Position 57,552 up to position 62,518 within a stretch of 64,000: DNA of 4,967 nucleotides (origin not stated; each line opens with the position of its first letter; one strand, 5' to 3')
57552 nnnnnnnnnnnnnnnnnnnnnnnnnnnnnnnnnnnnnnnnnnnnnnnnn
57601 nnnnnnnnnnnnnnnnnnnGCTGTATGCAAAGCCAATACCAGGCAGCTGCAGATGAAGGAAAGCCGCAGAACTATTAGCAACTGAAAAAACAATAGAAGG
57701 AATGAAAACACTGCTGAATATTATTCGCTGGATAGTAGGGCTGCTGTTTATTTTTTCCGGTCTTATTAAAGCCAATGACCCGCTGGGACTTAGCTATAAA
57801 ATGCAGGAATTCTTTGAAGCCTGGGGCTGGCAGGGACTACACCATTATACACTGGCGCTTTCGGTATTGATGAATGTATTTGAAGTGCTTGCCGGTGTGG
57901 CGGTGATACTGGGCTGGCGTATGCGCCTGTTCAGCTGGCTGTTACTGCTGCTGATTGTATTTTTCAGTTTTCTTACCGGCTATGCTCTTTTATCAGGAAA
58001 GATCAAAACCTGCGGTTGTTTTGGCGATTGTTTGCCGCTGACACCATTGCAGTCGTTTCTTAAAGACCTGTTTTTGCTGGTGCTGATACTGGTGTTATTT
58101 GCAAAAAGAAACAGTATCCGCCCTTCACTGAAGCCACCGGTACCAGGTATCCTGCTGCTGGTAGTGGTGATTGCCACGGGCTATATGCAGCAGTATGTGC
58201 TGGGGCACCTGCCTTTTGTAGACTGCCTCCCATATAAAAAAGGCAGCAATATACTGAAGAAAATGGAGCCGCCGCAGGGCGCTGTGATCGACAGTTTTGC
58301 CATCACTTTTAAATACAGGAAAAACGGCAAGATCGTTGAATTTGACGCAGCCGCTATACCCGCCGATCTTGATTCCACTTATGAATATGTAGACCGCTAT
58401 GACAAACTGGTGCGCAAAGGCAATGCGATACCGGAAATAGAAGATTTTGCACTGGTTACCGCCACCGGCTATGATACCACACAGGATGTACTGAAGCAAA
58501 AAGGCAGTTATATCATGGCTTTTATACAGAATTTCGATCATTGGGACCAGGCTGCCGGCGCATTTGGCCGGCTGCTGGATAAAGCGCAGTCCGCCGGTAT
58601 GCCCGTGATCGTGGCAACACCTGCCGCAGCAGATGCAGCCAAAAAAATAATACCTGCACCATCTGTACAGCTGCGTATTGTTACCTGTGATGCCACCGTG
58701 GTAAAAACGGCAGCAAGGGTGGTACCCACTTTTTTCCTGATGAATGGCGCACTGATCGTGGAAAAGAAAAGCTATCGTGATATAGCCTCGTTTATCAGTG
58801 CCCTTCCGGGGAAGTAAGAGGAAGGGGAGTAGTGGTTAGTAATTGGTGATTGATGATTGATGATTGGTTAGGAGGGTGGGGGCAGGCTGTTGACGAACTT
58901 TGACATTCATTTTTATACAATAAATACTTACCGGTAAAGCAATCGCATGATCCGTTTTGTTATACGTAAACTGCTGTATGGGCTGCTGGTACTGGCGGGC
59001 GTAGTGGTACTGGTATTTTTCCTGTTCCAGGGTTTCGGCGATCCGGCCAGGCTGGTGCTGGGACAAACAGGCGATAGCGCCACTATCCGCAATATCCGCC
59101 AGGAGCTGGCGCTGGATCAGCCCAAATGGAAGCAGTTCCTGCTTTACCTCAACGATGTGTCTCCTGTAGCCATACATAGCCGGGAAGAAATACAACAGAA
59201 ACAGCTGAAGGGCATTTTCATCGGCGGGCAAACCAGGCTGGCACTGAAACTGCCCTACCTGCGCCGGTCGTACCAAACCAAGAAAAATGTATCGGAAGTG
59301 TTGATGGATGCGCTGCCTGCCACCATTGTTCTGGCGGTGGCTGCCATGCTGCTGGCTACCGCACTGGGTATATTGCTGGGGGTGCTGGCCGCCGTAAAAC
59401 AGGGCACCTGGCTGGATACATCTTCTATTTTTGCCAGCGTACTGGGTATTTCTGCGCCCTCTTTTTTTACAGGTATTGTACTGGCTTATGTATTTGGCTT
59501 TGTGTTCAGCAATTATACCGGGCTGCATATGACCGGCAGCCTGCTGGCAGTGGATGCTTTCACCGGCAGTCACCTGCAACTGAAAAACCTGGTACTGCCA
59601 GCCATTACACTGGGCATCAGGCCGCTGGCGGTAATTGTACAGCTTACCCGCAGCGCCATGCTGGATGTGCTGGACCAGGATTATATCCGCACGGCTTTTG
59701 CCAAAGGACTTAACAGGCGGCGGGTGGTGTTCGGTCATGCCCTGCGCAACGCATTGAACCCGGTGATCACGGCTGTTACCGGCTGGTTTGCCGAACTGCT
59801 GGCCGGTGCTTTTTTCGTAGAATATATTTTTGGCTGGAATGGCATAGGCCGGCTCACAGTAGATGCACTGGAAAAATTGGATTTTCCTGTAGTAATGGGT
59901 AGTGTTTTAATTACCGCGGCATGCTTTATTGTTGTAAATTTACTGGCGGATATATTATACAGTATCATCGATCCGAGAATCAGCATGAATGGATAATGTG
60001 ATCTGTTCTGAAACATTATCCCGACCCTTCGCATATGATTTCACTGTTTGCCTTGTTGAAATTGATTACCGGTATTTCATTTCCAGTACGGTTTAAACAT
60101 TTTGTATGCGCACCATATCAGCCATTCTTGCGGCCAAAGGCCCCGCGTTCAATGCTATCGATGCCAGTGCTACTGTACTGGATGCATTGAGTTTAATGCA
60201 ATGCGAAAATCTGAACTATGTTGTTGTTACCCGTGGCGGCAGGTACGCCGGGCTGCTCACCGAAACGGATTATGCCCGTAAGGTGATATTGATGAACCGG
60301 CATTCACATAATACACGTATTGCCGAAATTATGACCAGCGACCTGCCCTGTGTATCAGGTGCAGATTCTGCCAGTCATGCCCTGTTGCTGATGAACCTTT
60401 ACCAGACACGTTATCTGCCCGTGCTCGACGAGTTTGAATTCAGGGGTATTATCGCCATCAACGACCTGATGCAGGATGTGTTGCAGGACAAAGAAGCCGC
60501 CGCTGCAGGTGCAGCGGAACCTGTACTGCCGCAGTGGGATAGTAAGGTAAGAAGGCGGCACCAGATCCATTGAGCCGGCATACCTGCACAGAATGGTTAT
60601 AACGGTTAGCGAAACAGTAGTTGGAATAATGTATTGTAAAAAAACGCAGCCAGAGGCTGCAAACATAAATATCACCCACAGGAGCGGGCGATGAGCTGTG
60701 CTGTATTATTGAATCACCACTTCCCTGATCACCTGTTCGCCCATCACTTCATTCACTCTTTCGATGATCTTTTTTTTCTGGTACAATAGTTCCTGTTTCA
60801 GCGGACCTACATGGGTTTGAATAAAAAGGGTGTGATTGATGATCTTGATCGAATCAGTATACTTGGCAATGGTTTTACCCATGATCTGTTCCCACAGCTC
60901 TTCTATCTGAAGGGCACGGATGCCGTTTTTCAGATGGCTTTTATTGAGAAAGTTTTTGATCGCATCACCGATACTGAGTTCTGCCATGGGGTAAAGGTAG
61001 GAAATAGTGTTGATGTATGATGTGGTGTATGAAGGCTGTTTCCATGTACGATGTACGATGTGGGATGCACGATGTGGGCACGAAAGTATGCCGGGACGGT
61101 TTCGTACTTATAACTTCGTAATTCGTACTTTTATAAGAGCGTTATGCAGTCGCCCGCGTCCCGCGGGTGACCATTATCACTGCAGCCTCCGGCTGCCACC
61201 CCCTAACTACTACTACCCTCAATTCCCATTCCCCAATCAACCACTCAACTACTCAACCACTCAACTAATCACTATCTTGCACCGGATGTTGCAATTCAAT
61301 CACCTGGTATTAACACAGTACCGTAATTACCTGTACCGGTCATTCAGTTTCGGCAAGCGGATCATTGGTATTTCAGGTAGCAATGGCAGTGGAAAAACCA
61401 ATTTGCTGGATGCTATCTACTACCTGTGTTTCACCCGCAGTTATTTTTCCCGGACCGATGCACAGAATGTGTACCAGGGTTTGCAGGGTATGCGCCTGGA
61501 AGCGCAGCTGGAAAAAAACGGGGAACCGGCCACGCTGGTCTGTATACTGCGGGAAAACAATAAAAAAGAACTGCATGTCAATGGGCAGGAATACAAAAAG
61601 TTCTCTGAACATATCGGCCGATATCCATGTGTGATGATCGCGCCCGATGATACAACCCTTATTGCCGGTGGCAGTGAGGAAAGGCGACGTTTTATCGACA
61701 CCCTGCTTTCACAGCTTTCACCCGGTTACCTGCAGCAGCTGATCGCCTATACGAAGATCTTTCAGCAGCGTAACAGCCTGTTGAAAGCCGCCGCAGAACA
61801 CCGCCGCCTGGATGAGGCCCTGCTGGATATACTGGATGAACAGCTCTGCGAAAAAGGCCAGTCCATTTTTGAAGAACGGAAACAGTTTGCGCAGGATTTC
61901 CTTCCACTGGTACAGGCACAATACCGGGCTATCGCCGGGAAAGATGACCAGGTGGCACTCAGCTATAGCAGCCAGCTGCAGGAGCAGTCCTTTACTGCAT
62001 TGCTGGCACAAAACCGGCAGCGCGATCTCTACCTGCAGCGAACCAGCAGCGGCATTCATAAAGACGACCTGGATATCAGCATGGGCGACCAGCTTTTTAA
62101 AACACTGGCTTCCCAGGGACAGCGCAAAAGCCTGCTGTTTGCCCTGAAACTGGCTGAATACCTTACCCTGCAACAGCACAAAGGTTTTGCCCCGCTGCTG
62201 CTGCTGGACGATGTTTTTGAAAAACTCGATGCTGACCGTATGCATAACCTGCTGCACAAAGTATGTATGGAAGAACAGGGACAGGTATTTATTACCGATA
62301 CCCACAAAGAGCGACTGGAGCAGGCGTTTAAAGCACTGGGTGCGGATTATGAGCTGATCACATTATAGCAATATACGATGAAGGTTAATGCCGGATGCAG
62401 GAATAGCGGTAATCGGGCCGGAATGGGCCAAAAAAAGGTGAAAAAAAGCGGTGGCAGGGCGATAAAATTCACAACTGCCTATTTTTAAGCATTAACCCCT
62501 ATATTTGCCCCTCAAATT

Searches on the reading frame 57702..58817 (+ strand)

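Call 67: search_protein_families(library=pfam, proteins=[window:57702-58817:+], max_evalue=0.00001)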
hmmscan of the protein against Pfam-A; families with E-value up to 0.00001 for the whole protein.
window:57702-58817:+ (371 aa): 2 families
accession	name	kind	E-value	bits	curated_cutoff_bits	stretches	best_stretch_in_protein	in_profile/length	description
PF07291.16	MauE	-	2.8e-20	73.4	27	1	1-133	1-126/128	Methylamine utilisation protein MauE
PF07681.17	DoxX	-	1.8e-07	32.1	23.6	1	5-90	2-81/85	DoxX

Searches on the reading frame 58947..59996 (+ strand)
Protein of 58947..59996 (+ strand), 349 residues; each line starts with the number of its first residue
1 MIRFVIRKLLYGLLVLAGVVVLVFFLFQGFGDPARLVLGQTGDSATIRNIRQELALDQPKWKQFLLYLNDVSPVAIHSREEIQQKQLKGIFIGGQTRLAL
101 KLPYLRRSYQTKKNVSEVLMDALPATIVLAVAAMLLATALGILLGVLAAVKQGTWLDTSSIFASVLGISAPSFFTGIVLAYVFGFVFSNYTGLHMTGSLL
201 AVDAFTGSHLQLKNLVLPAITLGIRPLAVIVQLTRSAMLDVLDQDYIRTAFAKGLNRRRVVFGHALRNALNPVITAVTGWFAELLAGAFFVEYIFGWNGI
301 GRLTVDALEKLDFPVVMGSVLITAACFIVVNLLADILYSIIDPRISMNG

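Call 67: search_protein_families(library=pfam, proteins=[window:58947-59996:+], max_evalue=0.00001)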
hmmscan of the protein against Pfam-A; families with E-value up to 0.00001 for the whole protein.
window:58947-59996:+ (349 aa): 2 families
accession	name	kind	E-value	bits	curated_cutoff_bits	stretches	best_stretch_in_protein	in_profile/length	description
PF00528.27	BPD_transp_1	-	1.6e-36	126.2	26.4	1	141-346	1-183/184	Binding-protein-dependent transport system inner membrane component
PF19300.4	BPD_transp_1_N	-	5.4e-16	59.2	23.8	1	1-71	1-72/114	Binding-prot-dependent transport system membrane comp, N-term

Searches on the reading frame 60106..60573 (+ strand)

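Call 67: search_protein_families(library=pfam, proteins=[window:60106-60573:+], max_evalue=0.00001)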
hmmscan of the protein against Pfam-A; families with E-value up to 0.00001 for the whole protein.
window:60106-60573:+ (155 aa): 1 family
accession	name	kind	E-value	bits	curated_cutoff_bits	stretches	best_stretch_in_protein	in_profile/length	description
PF00571.33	CBS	-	3.9e-15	56.3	24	1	72-123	1-53/57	CBS domain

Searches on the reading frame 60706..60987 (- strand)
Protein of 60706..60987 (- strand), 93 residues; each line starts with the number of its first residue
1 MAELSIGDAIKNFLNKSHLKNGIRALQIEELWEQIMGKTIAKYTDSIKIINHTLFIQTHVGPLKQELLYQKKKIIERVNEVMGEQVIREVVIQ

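Call 67: search_protein_families(library=pfam, proteins=[window:60706-60987:-], max_evalue=0.00001)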
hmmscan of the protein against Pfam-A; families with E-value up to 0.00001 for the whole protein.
window:60706-60987:- (93 aa): 1 family
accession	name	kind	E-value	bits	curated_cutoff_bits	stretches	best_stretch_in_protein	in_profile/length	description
PF05258.17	DciA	-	3.1e-17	63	24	1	5-92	1-89/89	Dna[CI] antecedent, DciA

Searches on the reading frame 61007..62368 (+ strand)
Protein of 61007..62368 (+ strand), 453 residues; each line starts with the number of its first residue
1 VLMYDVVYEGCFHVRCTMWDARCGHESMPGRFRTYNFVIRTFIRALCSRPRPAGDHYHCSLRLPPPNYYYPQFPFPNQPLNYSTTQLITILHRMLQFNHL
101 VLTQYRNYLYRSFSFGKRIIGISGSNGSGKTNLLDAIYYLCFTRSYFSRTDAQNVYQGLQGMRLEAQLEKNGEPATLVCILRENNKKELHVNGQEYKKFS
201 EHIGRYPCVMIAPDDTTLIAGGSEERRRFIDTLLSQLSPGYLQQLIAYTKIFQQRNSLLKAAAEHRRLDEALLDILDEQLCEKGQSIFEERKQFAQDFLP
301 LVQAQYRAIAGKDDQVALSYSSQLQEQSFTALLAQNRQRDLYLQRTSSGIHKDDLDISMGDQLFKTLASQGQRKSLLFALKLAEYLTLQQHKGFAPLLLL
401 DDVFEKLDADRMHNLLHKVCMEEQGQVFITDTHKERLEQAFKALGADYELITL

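Call 67: search_protein_families(library=pfam, proteins=[window:61007-62368:+], max_evalue=0.00001)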
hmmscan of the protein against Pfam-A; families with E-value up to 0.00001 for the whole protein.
window:61007-62368:+ (453 aa): 3 families
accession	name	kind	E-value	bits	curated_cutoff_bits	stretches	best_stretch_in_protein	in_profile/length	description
PF02463.25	SMC_N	-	1.9e-17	63.9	40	1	98-445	3-210/220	RecF/RecN/SMC N terminal domain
PF13476.12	AAA_23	-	2.2e-10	42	27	1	102-305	4-176/201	AAA domain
PF13304.12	AAA_21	-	7.9e-10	39.7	27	0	121-143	3-25/304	AAA domain, putative AbiEii toxin, Type IV TA system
